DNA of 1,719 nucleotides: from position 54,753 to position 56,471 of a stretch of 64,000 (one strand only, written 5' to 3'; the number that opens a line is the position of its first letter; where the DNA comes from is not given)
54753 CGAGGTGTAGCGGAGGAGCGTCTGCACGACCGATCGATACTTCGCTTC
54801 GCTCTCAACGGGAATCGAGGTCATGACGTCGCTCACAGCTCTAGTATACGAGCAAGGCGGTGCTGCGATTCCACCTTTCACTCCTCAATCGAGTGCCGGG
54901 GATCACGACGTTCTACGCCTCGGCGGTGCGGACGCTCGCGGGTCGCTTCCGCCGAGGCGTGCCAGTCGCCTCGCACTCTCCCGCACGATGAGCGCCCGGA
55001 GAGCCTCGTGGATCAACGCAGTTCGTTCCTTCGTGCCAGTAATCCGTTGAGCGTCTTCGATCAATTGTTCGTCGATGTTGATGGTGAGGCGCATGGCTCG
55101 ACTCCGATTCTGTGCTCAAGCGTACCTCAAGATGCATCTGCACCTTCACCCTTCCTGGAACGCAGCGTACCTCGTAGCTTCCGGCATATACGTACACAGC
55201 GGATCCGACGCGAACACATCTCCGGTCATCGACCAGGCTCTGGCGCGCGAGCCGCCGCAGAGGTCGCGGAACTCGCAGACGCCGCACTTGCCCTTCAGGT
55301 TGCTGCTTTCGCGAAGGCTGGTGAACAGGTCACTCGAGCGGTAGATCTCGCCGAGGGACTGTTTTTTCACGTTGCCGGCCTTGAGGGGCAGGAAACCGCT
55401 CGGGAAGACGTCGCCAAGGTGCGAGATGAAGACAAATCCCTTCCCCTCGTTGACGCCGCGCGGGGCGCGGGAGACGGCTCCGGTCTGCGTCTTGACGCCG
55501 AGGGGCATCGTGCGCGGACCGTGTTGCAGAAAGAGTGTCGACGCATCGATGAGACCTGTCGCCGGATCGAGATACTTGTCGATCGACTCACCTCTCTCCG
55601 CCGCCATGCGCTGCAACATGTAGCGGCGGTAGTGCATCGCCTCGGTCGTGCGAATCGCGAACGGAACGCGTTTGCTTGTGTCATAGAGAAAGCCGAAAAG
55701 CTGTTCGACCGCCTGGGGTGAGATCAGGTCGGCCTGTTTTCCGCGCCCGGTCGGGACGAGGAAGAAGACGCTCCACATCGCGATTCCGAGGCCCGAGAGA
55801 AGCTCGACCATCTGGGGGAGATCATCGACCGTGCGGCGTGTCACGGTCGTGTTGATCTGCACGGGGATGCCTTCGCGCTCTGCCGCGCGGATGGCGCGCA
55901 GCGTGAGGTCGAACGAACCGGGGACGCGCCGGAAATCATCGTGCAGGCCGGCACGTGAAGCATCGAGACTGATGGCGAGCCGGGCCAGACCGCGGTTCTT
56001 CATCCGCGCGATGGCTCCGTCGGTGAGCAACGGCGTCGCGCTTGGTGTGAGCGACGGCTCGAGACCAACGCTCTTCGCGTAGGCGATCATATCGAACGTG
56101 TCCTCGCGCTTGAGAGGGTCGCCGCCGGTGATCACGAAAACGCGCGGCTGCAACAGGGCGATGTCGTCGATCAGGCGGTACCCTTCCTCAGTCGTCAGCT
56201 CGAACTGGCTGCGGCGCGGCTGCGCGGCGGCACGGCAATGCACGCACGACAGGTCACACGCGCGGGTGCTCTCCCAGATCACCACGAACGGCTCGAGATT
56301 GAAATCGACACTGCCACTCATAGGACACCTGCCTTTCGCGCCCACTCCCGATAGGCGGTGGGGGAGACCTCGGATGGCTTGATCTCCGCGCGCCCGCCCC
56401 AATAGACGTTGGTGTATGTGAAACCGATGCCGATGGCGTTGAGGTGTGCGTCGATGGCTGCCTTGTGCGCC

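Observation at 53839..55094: Lower-GC three-gene module: VapB-like RHH protein without a PIN partner, an 83-aa unknown, and a 3-TM membrane protein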

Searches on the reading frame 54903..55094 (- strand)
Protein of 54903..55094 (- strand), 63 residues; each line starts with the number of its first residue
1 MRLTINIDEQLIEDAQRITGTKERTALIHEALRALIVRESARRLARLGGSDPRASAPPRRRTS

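Call 3: search_protein_families(library=pfam, proteins=[window:54903-55094:-], max_evalue=1)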
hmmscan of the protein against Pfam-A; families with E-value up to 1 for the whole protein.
window:54903-55094:- (63 aa): 3 families
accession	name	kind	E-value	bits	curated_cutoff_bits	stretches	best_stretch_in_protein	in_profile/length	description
PF09957.15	VapB_antitoxin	-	3.6e-15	56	23.4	1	1-46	1-46/47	Bacterial antitoxin of type II TA system, VapB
PF20239.3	DUF6596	-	0.069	13.9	27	1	7-50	26-72/102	Family of unknown function (DUF6596)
PF19891.5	DUF6364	-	0.22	12.5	27.3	1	2-19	4-21/70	Family of unknown function (DUF6364)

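Call 4: search_protein_families(library=ncbifam, proteins=[window:54903-55094:-], max_evalue=1)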
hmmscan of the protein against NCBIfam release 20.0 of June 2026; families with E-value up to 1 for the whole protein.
window:54903-55094:- (63 aa): 0 families

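Call 5: search_protein_families(library=padloc, proteins=[window:54903-55094:-], max_evalue=1)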
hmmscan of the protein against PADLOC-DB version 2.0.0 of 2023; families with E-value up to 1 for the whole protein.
window:54903-55094:- (63 aa): 0 families

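Call 17: find_homologous_proteins(query=window:54903-55094:-, max_evalue=0.001)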
Query window:54903-55094:- (63 aa): 3631 proteins with E <= 0.001 among 3643 candidates; the best 120 are listed.
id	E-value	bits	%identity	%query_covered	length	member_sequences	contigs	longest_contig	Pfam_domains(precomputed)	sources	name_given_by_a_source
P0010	1.6e-25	105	87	100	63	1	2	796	PF09957.16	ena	-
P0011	4.4e-25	103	84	100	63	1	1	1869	PF09957.16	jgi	jgi:Arc/MetJ family transcription regulator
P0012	6.8e-25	103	83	100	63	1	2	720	PF09957.16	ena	-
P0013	1.2e-24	102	83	100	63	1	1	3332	PF09957.16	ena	-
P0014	2.6e-24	101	86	81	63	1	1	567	PF09957.16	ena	-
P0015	4.1e-24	100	85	97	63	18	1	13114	PF09957.16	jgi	jgi:Arc/MetJ family transcription regulator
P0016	4.5e-24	100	83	100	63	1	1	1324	PF09957.16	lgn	-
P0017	7.5e-24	100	86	81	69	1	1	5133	PF09957.16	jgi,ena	-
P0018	9.3e-24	99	81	100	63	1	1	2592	PF09957.16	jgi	jgi:Arc/MetJ family transcription regulator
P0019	1.1e-23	99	81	100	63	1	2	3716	PF09957.16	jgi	-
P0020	1.1e-23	99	81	100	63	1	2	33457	PF09957.16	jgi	jgi:Arc/MetJ family transcription regulator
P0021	1.1e-23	99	79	84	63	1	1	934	PF09957.16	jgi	jgi:Arc/MetJ family transcription regulator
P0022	1.3e-23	99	79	100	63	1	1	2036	PF09957.16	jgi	jgi:Arc/MetJ family transcription regulator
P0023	1.3e-23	99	79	100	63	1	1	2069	PF09957.16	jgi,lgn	jgi:Arc/MetJ family transcription regulator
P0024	1.3e-23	99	83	100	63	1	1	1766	PF09957.16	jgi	jgi:Arc/MetJ family transcription regulator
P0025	1.8e-23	98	81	100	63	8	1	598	PF09957.16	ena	-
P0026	1.8e-23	98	82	81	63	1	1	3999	PF09957.16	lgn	-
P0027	1.9e-23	98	84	81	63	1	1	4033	PF09957.16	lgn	-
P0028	2.0e-23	98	79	100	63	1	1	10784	PF09957.16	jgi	jgi:Arc/MetJ family transcription regulator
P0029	2.2e-23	98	81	100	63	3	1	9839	PF09957.16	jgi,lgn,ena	jgi:Arc/MetJ family transcription regulator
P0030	2.5e-23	98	82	81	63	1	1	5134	PF09957.16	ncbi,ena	-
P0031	2.6e-23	98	81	100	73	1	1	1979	PF09957.16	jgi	jgi:Arc/MetJ family transcription regulator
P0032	3.1e-23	98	78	100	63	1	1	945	PF09957.16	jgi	jgi:Arc/MetJ family transcription regulator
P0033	3.1e-23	98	79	100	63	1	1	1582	PF09957.16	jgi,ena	-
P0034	3.7e-23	97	78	100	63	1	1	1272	PF09957.16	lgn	-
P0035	3.9e-23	97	80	81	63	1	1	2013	PF09957.16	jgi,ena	-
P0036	4.1e-23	97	81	100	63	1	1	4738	PF09957.16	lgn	-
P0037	4.2e-23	97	82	81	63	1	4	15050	PF09957.16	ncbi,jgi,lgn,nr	ncbi:MAG TPA: type II toxin-antitoxin system VapB family antitoxin [Thermoanaerobaculia bacterium]|j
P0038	4.3e-23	97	79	100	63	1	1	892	PF09957.16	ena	-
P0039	4.3e-23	97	82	81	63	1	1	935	PF09957.16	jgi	jgi:Arc/MetJ family transcription regulator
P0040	4.5e-23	97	78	100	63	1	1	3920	PF09957.16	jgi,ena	-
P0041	5.4e-23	97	79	100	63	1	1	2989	PF09957.16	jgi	jgi:Arc/MetJ family transcription regulator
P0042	7.5e-23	97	86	81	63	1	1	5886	PF09957.16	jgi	jgi:Arc/MetJ family transcription regulator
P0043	7.9e-23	96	79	100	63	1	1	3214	PF09957.16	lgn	-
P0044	8.4e-23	96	82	97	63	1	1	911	PF09957.16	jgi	-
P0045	8.7e-23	96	81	100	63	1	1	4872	PF09957.16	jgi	jgi:Arc/MetJ family transcription regulator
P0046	8.9e-23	96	78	100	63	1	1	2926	PF09957.16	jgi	jgi:Arc/MetJ family transcription regulator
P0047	1.0e-22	96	83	84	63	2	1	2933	PF09957.16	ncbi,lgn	-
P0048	1.1e-22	96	79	100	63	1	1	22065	PF09957.16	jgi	-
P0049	1.2e-22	96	79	100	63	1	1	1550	PF09957.16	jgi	-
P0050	1.2e-22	96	80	81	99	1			PF09957.16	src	-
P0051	1.2e-22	96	82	81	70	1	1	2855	PF09957.16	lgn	-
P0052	1.2e-22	96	84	81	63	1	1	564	PF09957.16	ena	-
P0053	1.4e-22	96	82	97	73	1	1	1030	PF09957.16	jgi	jgi:Arc/MetJ family transcription regulator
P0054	1.4e-22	96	79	100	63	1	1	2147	PF09957.16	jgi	jgi:Arc/MetJ family transcription regulator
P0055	1.5e-22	96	79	100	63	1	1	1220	PF09957.16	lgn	-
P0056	1.5e-22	96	83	84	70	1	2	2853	PF09957.16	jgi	jgi:Arc/MetJ family transcription regulator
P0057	1.5e-22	96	83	84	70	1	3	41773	PF09957.16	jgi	jgi:Arc/MetJ family transcription regulator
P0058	1.6e-22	95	79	84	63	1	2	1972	PF09957.16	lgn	-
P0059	1.6e-22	95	80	81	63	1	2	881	PF09957.16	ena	-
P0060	1.7e-22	95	79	100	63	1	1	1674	PF09957.16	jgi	jgi:Arc/MetJ family transcription regulator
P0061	1.8e-22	95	79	100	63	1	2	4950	PF09957.16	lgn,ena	-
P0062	1.8e-22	95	81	100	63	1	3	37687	PF09957.16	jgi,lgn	jgi:Arc/MetJ family transcription regulator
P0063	2.0e-22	95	79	100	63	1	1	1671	PF09957.16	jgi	jgi:Arc/MetJ family transcription regulator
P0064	2.1e-22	95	82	81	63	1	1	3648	PF09957.16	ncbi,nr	ncbi:MAG TPA: type II toxin-antitoxin system VapB family antitoxin [Thermoanaerobaculia bacterium]|n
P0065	2.2e-22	95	84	81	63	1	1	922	PF09957.16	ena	-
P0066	2.2e-22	95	78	100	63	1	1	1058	PF09957.16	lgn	-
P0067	2.3e-22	95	81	100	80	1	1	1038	PF09957.16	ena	-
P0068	2.3e-22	95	88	81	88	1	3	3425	PF09957.16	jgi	jgi:Arc/MetJ family transcription regulator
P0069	2.5e-22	95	78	81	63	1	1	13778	PF09957.16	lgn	-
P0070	2.6e-22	95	79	100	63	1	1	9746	PF09957.16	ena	-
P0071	2.8e-22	95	78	100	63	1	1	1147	PF09957.16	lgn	-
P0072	2.8e-22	95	80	97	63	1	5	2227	PF09957.16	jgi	jgi:Arc/MetJ family transcription regulator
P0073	2.8e-22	95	79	100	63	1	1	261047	PF09957.16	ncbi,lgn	ncbi:MAG TPA: type II toxin-antitoxin system VapB family antitoxin [Thermoanaerobaculia bacterium]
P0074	2.9e-22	95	79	100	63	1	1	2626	PF09957.16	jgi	jgi:Arc/MetJ family transcription regulator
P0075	2.9e-22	95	84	81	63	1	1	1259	PF09957.16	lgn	-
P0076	3.3e-22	95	79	100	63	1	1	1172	PF09957.16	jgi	jgi:Arc/MetJ family transcription regulator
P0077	3.3e-22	95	79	100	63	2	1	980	PF09957.16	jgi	jgi:Arc/MetJ family transcription regulator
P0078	3.5e-22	94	79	100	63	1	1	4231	PF09957.16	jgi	jgi:Arc/MetJ family transcription regulator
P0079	4.2e-22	94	80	81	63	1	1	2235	PF09957.16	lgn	-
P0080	4.3e-22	94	78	100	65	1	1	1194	PF09957.16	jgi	jgi:Arc/MetJ family transcription regulator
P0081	4.5e-22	94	82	81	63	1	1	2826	PF09957.16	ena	-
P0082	4.7e-22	94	84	81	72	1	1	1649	PF09957.16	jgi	jgi:Arc/MetJ family transcription regulator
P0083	4.8e-22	94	78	100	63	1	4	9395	PF09957.16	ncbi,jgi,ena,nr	ncbi:MAG TPA: type II toxin-antitoxin system VapB family antitoxin [Thermoanaerobaculia bacterium]|n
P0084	4.8e-22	94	79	100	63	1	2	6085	PF09957.16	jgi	jgi:Arc/MetJ family transcription regulator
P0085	4.9e-22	94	78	100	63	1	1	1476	PF09957.16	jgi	jgi:Arc/MetJ family transcription regulator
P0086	4.9e-22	94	79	100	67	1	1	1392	PF09957.16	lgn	-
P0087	5.1e-22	94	79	100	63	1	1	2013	PF09957.16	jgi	jgi:Arc/MetJ family transcription regulator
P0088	5.2e-22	94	80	97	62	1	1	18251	PF09957.16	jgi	jgi:Arc/MetJ family transcription regulator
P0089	5.5e-22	94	79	100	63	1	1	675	PF09957.16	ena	-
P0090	5.7e-22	94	79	100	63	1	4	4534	PF09957.16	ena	-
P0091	5.8e-22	94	78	100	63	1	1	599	PF09957.16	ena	-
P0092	5.9e-22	94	80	97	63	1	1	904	PF09957.16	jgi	-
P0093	6.0e-22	94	86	81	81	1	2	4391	PF09957.16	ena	-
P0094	6.2e-22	94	78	100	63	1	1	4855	PF09957.16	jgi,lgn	jgi:Arc/MetJ family transcription regulator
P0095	6.6e-22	94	79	100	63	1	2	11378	PF09957.16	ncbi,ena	-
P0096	6.9e-22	94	82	81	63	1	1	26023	PF09957.16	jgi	jgi:Arc/MetJ family transcription regulator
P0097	7.0e-22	94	78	100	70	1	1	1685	PF09957.16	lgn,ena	-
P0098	7.2e-22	93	79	97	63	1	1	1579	PF09957.16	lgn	-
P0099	7.4e-22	93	79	97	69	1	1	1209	PF09957.16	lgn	-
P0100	7.4e-22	93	77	98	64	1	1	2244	PF09957.16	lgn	-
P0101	7.7e-22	93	76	100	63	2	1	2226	PF09957.16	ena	-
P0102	8.9e-22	93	77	98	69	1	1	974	PF09957.16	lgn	-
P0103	9.3e-22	93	77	97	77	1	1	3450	PF09957.16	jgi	jgi:Arc/MetJ family transcription regulator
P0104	9.3e-22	93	78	81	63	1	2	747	PF09957.16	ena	-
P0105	1.0e-21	93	79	97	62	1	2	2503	PF09957.16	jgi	jgi:Arc/MetJ family transcription regulator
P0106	1.1e-21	93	78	100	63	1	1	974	PF09957.16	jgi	jgi:Arc/MetJ family transcription regulator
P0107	1.2e-21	93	82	81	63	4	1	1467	PF09957.16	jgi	jgi:Arc/MetJ family transcription regulator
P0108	1.3e-21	93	78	100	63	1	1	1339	PF09957.16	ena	-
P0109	1.3e-21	93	78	100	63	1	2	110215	PF09957.16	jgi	jgi:Arc/MetJ family transcription regulator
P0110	1.4e-21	93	76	100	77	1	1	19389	PF09957.16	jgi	jgi:Arc/MetJ family transcription regulator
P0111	1.5e-21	92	79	97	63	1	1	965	PF09957.16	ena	-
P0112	1.5e-21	92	76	100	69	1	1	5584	PF09957.16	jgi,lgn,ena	-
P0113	1.5e-21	92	77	98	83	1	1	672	PF09957.16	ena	-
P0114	1.5e-21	92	79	97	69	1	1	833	PF09957.16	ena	-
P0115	1.5e-21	92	78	81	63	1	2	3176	PF09957.16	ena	-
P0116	1.6e-21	92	78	100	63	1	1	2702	PF09957.16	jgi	jgi:Arc/MetJ family transcription regulator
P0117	1.6e-21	92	81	84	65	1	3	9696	PF09957.16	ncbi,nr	ncbi:type II toxin-antitoxin system VapB family antitoxin [soil metagenome]|nr:type II toxin-antitox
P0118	1.6e-21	92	78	100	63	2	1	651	PF09957.16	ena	-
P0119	1.7e-21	92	75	100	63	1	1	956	PF09957.16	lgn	-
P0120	1.7e-21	92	79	100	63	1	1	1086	PF09957.16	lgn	-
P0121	1.7e-21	92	82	81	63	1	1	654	PF09957.16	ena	-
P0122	1.8e-21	92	76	100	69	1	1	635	PF09957.16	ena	-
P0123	1.8e-21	92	80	81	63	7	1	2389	PF09957.16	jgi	jgi:Arc/MetJ family transcription regulator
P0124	1.8e-21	92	82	81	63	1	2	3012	PF09957.16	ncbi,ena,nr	ncbi:MAG TPA: type II toxin-antitoxin system VapB family antitoxin [Thermoanaerobaculia bacterium]|n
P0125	1.8e-21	92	82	81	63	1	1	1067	PF09957.16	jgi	jgi:Arc/MetJ family transcription regulator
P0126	1.9e-21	92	78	100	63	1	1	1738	PF09957.16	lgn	-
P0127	2.0e-21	92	78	100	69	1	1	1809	PF09957.16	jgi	-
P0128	2.2e-21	92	75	97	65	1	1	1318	PF09957.16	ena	-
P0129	2.3e-21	92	76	100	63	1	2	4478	PF09957.16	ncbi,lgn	ncbi:MAG: type II toxin-antitoxin system VapB family antitoxin [Acidobacteriota bacterium]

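Call 18: find_encoding_contigs(protein=P0073, flank=3000, max_places=3)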
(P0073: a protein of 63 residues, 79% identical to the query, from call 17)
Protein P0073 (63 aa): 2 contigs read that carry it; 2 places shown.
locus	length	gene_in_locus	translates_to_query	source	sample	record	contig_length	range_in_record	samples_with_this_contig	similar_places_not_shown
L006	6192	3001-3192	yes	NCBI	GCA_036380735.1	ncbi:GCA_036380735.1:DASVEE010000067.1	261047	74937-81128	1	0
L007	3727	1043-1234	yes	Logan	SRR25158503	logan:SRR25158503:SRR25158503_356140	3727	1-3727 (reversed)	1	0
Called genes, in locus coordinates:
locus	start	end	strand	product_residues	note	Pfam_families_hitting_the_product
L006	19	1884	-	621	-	PF00664:ABC_membrane, PF13304:AAA_21 (faint), PF00005:ABC_tran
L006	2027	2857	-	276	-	PF01209:Ubie_methyltran (weak), PF13489:Methyltransf_23, PF13847:Methyltransf_31, PF08241:Methyltransf_11, PF08242:Methyltransf_12, PF13649:Methyltransf_25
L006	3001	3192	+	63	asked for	PF09957:VapB_antitoxin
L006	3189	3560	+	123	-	PF01850:PIN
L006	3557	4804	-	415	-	PF01839:FG-GAP (weak), PF13517:FG-GAP_3, PF01839:FG-GAP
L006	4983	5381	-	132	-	PF00072:Response_reg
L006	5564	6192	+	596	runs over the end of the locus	PF19291:TREH_N, PF00723:Glyco_hydro_15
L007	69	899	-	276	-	PF01209:Ubie_methyltran (weak), PF13489:Methyltransf_23, PF13847:Methyltransf_31, PF08241:Methyltransf_11, PF08242:Methyltransf_12, PF13649:Methyltransf_25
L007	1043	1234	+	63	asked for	PF09957:VapB_antitoxin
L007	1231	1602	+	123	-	PF01850:PIN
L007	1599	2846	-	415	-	PF01839:FG-GAP (weak), PF13517:FG-GAP_3, PF01839:FG-GAP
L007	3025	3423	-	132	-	PF00072:Response_reg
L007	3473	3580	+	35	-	-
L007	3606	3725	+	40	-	?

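Call 19: find_encoding_contigs(protein=P0015, flank=3000, max_places=3)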
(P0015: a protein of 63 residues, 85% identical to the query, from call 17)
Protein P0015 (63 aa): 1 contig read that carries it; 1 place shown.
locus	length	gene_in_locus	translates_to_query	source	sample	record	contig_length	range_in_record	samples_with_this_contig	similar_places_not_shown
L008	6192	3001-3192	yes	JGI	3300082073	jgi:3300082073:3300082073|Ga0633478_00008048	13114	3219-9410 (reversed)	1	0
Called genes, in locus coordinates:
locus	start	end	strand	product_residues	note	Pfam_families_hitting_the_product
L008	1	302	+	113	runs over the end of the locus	PF03965:Penicillinase_R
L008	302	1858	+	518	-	-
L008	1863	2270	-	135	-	-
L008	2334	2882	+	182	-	-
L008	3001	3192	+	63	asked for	PF09957:VapB_antitoxin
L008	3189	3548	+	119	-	PF01850:PIN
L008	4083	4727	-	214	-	PF00929:RNase_T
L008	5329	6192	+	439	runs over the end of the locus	PF00078:RVT_1, PF08388:GIIM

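Call 20: find_encoding_contigs(protein=P0020, flank=3000, max_places=3)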
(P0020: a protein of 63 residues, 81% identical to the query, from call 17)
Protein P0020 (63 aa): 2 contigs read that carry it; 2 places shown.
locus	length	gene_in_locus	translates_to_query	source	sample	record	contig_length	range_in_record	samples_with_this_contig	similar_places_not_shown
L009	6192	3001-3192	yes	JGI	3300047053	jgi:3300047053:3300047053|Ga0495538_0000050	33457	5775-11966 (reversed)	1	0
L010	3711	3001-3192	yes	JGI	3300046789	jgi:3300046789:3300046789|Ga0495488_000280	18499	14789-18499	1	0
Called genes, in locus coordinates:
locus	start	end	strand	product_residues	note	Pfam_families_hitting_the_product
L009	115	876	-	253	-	PF13715:CarbopepD_reg_2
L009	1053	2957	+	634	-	PF01401:Peptidase_M2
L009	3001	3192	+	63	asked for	PF09957:VapB_antitoxin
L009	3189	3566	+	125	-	PF01850:PIN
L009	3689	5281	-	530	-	PF00561:Abhydrolase_1 (faint), PF12146:Hydrolase_4 (weak), PF12697:Abhydrolase_6 (weak)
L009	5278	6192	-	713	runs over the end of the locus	PF22666:Glyco_hydro_2_N2, PF17753:Ig_mannosidase (weak)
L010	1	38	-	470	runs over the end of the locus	PF00171:Aldedh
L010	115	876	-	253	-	PF13715:CarbopepD_reg_2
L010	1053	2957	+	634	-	PF01401:Peptidase_M2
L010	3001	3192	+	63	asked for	PF09957:VapB_antitoxin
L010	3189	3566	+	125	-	PF01850:PIN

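Call 63: search_protein_families(library=phrogs, proteins=[window:54903-55094:-], max_evalue=0.1)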
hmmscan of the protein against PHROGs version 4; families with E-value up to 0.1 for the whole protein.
window:54903-55094:- (63 aa): 0 families

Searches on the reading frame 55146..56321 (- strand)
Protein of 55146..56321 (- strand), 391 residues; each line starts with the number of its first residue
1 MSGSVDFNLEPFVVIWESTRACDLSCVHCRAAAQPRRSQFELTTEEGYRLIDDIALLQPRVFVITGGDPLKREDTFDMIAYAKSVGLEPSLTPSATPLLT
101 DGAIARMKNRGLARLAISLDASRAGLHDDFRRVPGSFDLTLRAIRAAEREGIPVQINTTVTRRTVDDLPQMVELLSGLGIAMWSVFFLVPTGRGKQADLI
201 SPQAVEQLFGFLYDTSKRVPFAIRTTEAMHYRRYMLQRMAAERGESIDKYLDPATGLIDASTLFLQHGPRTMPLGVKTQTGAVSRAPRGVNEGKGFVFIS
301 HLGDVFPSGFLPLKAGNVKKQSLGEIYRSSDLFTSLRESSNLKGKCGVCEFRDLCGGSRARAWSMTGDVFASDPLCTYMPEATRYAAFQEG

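Call 73: find_related_loci(query=window:55146-56321:-, collection=genome_contigs, flank=5000)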
Query window:55146-56321:- (391 aa) in genome_contigs; peptide patterns used: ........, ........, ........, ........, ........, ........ (x = any residue, [..] = any of these).
252 stretches matched a pattern; 217 encode a relative of the query (tblastn E <= 1e-3); the best 80 are kept; 80 distinct loci.
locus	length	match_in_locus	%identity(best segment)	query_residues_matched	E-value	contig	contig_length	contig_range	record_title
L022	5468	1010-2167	88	1-386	0e+0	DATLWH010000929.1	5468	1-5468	MAG TPA_asm: Thermoanaerobaculia bacterium isolate SMAG_U13213 k141_280100, whole genome shotgun sequence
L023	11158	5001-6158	89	1-386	0e+0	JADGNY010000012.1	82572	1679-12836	MAG: Thermoanaerobaculia bacterium isolate Chersky.31_28 contig-100_34, whole genome shotgun sequence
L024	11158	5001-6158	89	1-386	0e+0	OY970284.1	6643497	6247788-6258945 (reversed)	MAG: Thermoanaerobaculia bacterium isolate MFD05513.bin.1.42 genome assembly, chromosome: 1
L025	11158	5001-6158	87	1-386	0e+0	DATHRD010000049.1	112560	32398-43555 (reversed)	MAG TPA_asm: Thermoanaerobaculia bacterium isolate SMAG_U12756 k141_2371572, whole genome shotgun sequence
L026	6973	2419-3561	79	1-381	0e+0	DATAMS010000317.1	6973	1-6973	MAG TPA_asm: Thermoanaerobaculia bacterium isolate SMAG_U6997 k141_285694, whole genome shotgun sequence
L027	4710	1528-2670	78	1-381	0e+0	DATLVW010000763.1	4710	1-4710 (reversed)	MAG TPA_asm: Thermoanaerobaculia bacterium isolate SMAG_U13202 k141_366214, whole genome shotgun sequence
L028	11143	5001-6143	78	1-381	0e+0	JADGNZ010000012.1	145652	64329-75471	MAG: Thermoanaerobaculia bacterium isolate Chersky.9_17 contig-100_11, whole genome shotgun sequence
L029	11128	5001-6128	77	5-382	0e+0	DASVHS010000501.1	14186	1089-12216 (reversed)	MAG TPA_asm: Thermoanaerobaculia bacterium isolate SMAG_U2973 k141_327630, whole genome shotgun sequence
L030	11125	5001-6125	76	1-380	0e+0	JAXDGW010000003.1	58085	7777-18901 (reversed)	MAG: Thermoanaerobaculia bacterium isolate BP_51 scaffold_2032162, whole genome shotgun sequence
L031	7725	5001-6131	75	4-382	0e+0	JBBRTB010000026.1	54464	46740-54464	MAG: Thermoanaerobaculia bacterium isolate La2_metabat2.171 La2_metabat2.171_K_1350070L54464_cov_38.9682, whole genome s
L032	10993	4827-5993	73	3-389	0e+0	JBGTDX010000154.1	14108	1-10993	MAG: Thermoanaerobaculia bacterium isolate JTS-RE153 k141_7711435, whole genome shotgun sequence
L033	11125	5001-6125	75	1-382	0e+0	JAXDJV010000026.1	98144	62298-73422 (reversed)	MAG: Acidobacteriota bacterium isolate BP_58 scaffold_1175130, whole genome shotgun sequence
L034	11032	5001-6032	70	5-380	4e-178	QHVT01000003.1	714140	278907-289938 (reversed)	MAG: Acidobacteria bacterium isolate gp7 AA8 14_0903_02_30cm_scaffold_2_curated, whole genome shotgun sequence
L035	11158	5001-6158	84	1-386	0e+0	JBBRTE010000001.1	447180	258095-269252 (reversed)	MAG: Thermoanaerobaculia bacterium isolate La2_metabat2.187 La2_metabat2.187_K_3096929L447180_cov_22.0162, whole genome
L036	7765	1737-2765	68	5-380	6e-176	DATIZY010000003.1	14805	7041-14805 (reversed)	MAG TPA_asm: Thermoanaerobaculia bacterium isolate SMAG_U15313 k141_5635396, whole genome shotgun sequence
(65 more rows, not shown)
